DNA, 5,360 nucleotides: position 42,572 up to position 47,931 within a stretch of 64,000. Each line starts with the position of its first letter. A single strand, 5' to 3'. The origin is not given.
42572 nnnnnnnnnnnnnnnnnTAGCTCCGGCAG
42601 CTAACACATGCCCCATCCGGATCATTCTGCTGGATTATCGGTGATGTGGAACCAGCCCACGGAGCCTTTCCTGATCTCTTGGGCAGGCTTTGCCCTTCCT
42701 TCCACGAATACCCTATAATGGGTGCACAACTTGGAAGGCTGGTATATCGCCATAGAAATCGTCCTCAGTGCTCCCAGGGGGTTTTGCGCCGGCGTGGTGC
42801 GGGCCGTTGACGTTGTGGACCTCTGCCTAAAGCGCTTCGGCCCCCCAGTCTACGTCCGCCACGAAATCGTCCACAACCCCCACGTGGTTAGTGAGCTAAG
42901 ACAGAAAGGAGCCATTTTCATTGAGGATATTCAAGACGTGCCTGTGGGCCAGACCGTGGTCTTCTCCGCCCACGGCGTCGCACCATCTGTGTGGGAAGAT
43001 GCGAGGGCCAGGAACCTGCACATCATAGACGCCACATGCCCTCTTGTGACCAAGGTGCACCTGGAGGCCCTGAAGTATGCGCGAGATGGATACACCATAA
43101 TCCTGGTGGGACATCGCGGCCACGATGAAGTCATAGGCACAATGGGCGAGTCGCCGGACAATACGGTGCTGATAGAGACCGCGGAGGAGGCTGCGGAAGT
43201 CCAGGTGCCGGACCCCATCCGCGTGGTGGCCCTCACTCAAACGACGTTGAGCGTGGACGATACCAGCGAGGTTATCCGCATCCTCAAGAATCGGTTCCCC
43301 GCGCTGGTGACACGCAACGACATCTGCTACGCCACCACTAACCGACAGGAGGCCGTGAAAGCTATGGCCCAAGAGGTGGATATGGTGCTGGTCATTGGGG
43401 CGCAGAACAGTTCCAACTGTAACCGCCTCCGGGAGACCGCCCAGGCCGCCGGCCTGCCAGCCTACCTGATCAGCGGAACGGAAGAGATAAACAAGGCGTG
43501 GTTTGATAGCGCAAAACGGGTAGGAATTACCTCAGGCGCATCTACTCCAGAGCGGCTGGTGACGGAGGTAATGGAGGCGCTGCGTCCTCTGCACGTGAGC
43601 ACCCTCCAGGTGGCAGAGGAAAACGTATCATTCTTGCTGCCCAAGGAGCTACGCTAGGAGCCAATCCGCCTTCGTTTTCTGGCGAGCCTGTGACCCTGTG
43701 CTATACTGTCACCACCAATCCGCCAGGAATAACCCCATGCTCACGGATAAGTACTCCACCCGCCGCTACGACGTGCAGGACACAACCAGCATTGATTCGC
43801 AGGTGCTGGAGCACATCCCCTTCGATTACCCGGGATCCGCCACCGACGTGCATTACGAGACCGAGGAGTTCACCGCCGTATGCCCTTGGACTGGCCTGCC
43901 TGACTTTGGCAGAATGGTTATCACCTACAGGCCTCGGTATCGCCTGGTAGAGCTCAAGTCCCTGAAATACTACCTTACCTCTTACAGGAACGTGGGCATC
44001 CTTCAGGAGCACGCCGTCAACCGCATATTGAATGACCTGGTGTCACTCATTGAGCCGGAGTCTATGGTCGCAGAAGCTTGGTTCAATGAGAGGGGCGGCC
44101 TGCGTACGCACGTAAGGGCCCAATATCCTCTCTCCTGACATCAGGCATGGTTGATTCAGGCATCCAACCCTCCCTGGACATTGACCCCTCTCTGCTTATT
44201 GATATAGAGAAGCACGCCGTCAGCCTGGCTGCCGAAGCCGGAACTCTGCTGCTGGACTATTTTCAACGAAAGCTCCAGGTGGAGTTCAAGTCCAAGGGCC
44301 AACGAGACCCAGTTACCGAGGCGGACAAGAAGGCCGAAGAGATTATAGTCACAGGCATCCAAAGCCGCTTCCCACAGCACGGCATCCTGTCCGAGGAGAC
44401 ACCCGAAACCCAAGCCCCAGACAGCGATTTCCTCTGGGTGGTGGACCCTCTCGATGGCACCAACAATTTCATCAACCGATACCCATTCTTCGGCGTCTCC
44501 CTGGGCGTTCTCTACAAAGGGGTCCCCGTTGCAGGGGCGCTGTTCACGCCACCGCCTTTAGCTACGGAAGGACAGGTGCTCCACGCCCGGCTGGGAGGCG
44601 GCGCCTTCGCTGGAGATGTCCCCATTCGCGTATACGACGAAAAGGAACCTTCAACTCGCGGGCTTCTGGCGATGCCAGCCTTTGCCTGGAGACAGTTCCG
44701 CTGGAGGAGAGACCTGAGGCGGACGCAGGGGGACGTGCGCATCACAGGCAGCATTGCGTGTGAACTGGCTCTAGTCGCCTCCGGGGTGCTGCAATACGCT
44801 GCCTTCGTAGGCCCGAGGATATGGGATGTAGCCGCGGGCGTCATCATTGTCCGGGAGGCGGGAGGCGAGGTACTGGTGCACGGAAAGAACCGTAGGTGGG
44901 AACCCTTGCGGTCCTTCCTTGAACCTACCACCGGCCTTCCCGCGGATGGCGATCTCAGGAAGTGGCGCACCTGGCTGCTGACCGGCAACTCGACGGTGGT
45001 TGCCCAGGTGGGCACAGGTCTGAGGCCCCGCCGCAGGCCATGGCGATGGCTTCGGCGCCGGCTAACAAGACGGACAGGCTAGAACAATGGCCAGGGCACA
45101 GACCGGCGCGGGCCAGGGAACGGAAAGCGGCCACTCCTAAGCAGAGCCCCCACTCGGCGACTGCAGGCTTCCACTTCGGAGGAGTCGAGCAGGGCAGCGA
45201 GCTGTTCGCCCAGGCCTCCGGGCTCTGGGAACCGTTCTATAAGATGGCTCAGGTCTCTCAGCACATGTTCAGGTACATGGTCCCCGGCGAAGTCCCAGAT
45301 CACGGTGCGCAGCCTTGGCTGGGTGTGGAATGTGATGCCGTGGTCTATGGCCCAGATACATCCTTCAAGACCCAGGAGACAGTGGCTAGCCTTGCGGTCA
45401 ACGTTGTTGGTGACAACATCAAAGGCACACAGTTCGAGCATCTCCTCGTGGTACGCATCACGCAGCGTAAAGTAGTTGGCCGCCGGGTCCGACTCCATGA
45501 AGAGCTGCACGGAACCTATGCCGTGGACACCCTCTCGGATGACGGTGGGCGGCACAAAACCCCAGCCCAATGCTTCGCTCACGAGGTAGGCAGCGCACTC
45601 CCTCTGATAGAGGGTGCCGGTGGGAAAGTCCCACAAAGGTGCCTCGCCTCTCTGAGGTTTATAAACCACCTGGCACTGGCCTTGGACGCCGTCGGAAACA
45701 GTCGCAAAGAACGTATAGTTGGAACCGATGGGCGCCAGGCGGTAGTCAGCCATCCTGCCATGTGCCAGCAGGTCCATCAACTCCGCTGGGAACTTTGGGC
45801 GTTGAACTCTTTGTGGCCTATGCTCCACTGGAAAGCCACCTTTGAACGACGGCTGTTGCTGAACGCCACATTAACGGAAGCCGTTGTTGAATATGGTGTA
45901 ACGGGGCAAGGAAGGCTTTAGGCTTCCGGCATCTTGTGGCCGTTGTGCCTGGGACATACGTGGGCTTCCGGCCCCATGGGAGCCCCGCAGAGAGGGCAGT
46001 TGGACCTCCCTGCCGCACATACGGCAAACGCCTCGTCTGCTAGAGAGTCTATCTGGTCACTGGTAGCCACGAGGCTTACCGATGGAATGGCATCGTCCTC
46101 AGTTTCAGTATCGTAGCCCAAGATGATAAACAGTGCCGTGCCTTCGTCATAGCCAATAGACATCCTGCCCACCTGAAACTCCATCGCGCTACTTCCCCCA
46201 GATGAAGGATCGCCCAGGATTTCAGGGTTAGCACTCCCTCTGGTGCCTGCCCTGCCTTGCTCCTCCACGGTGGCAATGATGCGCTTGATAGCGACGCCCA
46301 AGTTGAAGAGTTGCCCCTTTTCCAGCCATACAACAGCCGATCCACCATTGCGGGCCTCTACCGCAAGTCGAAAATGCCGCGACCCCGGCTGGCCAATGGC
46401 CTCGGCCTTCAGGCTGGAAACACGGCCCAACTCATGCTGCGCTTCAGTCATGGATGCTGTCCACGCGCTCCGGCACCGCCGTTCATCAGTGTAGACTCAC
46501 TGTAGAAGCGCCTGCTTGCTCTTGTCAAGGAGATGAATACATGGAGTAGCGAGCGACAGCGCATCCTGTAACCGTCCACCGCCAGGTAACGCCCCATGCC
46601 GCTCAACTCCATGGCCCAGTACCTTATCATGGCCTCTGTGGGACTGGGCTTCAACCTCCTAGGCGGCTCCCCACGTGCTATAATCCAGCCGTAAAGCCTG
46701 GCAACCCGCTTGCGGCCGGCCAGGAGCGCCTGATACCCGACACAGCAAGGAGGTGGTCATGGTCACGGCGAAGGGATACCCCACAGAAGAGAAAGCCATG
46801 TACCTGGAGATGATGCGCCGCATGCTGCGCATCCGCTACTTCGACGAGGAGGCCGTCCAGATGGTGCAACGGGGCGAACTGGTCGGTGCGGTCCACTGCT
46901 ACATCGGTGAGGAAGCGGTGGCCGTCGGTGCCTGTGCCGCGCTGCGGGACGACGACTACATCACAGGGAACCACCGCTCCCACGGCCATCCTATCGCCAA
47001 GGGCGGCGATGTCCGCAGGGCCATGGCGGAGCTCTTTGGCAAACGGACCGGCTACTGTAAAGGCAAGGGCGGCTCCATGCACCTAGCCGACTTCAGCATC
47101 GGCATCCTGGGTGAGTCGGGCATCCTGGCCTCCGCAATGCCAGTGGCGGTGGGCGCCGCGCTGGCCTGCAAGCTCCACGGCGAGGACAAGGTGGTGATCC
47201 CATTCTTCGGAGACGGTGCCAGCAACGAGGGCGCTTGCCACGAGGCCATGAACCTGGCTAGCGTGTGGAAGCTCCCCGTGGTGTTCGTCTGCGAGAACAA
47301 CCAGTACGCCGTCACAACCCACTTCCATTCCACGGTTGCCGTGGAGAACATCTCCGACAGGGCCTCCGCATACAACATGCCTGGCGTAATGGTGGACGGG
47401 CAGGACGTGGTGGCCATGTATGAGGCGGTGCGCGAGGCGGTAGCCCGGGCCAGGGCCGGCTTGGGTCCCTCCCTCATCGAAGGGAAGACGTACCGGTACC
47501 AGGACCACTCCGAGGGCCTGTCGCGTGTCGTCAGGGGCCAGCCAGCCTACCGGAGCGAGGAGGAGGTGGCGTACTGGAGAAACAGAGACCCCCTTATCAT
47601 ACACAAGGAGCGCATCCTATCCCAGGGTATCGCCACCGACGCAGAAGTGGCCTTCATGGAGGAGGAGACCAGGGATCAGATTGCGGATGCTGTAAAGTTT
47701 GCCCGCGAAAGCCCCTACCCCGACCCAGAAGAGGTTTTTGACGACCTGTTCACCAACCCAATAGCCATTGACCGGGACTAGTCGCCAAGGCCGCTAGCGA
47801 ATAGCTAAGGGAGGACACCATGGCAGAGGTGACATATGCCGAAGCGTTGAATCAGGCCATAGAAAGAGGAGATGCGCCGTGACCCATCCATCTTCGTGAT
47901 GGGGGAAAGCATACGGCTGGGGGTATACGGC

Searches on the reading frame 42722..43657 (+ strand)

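Call 10: search_protein_families(library=pfam, proteins=[window:42722-43657:+], max_evalue=0.001)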
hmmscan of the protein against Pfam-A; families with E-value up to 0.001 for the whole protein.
window:42722-43657:+ (311 aa): 1 family
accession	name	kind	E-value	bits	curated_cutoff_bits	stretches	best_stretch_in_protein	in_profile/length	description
PF02401.23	LYTB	-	1.4e-97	326.6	24.5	1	13-287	1-266/267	LytB protein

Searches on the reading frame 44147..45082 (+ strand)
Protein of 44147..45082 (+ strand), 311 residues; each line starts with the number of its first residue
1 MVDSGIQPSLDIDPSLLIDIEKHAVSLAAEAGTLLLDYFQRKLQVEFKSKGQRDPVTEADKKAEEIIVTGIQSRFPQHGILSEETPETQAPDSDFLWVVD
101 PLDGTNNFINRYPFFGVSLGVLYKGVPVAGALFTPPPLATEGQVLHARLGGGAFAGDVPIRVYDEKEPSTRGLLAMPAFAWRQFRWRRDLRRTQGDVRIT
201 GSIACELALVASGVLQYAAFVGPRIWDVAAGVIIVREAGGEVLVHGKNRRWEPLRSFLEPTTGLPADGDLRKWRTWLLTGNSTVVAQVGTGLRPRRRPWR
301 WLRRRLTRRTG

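Call 10: search_protein_families(library=pfam, proteins=[window:44147-45082:+], max_evalue=0.001)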
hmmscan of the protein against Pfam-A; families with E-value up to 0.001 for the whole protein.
window:44147-45082:+ (311 aa): 1 family
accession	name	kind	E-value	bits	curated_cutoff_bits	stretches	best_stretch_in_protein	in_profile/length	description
PF00459.30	Inositol_P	-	1.2e-56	192.6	27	1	20-249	5-242/271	Inositol monophosphatase family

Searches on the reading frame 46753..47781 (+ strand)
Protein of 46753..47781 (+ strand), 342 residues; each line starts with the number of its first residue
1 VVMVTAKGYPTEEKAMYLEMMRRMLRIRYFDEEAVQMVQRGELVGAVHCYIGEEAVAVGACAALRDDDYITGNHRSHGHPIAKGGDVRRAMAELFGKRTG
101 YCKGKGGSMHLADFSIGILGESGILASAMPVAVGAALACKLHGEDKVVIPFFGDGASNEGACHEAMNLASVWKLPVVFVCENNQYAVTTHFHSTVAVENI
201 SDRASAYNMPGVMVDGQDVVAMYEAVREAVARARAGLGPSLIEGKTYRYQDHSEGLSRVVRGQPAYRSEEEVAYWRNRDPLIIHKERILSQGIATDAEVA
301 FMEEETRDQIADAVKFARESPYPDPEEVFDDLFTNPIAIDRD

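Call 10: search_protein_families(library=pfam, proteins=[window:46753-47781:+], max_evalue=0.001)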
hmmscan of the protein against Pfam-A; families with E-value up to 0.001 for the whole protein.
window:46753-47781:+ (342 aa): 4 families
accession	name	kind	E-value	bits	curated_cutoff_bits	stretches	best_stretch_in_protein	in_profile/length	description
PF00676.26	E1_dh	-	5.4e-86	288.7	22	1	23-326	2-300/300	Dehydrogenase E1 component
PF00456.26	Transketolase_N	-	1.2e-06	28.2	22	1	145-246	144-243/334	Transketolase, thiamine diphosphate binding domain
PF13292.11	DXP_synthase_N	-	1.9e-06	27.8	21.2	1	127-190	115-178/274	1-deoxy-D-xylulose-5-phosphate synthase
PF02775.26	TPP_enzyme_C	-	2e-06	28.1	21.9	1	123-243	28-150/151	Thiamine pyrophosphate enzyme, C-terminal TPP binding domain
